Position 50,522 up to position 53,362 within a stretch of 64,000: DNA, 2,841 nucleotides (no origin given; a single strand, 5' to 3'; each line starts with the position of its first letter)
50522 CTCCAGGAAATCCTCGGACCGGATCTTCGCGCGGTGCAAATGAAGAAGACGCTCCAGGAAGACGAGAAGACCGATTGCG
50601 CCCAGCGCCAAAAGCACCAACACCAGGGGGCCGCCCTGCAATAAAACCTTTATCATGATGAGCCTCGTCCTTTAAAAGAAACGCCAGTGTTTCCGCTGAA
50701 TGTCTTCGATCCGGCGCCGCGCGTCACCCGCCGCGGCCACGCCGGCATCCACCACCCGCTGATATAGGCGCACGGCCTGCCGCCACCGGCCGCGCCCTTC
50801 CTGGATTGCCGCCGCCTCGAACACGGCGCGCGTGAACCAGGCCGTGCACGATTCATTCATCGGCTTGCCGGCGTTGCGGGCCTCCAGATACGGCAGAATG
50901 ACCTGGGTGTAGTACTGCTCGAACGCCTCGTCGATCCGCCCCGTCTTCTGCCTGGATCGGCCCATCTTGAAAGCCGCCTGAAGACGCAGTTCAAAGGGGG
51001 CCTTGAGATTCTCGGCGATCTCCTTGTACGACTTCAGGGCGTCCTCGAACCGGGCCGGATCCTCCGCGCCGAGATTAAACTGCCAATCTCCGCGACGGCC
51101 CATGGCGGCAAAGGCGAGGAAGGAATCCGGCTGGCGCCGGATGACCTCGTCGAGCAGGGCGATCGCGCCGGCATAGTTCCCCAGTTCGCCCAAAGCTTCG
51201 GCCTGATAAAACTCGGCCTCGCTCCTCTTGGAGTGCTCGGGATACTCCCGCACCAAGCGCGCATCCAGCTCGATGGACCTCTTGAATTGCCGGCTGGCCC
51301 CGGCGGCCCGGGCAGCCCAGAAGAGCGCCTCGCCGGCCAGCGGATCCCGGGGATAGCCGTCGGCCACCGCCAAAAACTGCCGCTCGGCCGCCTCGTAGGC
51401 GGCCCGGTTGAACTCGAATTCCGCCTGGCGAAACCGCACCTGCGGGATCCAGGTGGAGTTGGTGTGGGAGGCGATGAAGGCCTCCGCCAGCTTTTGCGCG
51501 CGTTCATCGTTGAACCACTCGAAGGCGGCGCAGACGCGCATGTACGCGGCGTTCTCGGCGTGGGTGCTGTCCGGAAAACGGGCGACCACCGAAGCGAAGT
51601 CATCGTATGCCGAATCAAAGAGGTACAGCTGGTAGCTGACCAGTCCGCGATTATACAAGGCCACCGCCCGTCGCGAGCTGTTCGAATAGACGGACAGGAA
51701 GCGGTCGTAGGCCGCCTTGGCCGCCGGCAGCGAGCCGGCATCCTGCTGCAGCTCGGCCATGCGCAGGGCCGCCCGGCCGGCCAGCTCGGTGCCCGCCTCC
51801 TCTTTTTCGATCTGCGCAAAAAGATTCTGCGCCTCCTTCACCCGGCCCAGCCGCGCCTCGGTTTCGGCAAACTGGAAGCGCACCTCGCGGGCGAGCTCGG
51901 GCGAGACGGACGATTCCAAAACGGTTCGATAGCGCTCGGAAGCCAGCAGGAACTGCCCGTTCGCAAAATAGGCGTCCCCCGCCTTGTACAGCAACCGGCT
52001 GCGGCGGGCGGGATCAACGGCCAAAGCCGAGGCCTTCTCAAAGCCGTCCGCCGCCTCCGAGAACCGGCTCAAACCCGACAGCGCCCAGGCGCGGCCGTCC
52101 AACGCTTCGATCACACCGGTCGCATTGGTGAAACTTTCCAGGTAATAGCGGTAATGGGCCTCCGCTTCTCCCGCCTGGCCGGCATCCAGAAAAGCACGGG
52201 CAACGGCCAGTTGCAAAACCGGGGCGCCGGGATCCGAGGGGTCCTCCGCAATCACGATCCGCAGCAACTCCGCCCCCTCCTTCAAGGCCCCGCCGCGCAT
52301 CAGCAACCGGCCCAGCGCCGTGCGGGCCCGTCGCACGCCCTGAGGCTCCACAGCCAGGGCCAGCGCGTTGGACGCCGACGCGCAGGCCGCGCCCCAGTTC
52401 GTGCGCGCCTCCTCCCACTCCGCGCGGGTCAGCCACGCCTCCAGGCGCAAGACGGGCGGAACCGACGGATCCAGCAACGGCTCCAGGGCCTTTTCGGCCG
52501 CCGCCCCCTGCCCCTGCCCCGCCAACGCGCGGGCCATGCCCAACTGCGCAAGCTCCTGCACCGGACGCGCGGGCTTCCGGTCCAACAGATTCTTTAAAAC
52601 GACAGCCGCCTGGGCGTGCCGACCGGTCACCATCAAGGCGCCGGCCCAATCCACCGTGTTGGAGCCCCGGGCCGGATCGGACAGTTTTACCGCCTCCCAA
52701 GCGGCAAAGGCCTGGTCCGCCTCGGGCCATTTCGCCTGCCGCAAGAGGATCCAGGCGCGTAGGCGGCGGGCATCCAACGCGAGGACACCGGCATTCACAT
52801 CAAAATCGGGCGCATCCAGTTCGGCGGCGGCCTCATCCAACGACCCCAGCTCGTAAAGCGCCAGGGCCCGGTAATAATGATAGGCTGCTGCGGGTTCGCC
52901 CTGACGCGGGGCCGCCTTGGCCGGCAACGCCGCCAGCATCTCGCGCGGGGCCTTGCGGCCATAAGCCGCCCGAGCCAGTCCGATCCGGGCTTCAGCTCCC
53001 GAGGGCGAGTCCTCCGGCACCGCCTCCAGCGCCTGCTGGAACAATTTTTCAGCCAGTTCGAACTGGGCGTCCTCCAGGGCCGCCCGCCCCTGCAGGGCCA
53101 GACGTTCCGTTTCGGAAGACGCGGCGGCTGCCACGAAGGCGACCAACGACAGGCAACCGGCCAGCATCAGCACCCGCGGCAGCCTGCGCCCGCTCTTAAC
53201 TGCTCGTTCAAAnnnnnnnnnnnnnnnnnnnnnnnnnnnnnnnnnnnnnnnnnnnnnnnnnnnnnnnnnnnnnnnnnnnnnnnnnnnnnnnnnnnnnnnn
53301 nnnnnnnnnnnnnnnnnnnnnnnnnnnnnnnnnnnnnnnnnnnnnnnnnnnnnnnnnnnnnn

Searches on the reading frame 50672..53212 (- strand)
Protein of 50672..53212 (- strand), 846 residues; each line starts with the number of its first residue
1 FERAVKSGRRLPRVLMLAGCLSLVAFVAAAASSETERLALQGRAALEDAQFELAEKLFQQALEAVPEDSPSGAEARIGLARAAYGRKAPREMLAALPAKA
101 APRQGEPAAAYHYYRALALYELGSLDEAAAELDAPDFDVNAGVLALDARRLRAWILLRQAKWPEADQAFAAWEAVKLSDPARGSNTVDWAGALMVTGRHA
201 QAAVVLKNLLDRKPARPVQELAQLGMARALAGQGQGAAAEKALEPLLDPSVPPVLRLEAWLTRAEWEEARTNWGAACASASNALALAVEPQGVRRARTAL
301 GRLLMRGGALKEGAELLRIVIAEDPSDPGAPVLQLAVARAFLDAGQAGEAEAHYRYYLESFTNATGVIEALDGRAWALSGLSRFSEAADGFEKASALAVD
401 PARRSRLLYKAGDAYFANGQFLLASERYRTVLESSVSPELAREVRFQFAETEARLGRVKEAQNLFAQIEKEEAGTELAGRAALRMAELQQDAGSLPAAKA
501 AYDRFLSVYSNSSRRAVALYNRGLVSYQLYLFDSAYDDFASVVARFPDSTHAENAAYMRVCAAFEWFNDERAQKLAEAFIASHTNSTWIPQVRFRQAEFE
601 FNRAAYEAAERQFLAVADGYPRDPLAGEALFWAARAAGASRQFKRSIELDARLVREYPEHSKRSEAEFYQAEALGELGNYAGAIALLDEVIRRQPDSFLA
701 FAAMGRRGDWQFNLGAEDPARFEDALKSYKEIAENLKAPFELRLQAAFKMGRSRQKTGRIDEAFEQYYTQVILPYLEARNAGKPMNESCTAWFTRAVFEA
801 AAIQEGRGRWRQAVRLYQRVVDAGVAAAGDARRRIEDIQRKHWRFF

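Call 85: search_protein_families(library=pfam, proteins=[window:50672-53212:-], max_evalue=0.0001)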
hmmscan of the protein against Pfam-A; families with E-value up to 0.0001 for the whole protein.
window:50672-53212:- (846 aa): 8 families
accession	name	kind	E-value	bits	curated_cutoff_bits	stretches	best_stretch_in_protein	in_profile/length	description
PF13432.12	TPR_16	-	3.7e-18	66.1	32.7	0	41-88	3-46/65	Tetratricopeptide repeat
PF13174.12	TPR_6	-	9.2e-12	45.2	26.3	0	665-697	1-33/33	Tetratricopeptide repeat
PF14559.12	TPR_19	-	2e-09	38.1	25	0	197-248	5-53/68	Tetratricopeptide repeat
PF13525.12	YfiO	-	5.6e-09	36.5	25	0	518-587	7-76/203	Outer membrane lipoprotein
PF09976.15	TPR_21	-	2.3e-07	31.2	25.5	0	450-518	47-115/193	Tetratricopeptide repeat-like domain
PF13424.12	TPR_12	-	1.4e-06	28.8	30.1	0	406-467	4-70/77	Tetratricopeptide repeat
PF13428.12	TPR_14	-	4.3e-06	27.3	23.5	0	669-706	6-43/44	Tetratricopeptide repeat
PF07719.23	TPR_2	-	1.7e-05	25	27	0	665-696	2-33/34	Tetratricopeptide repeat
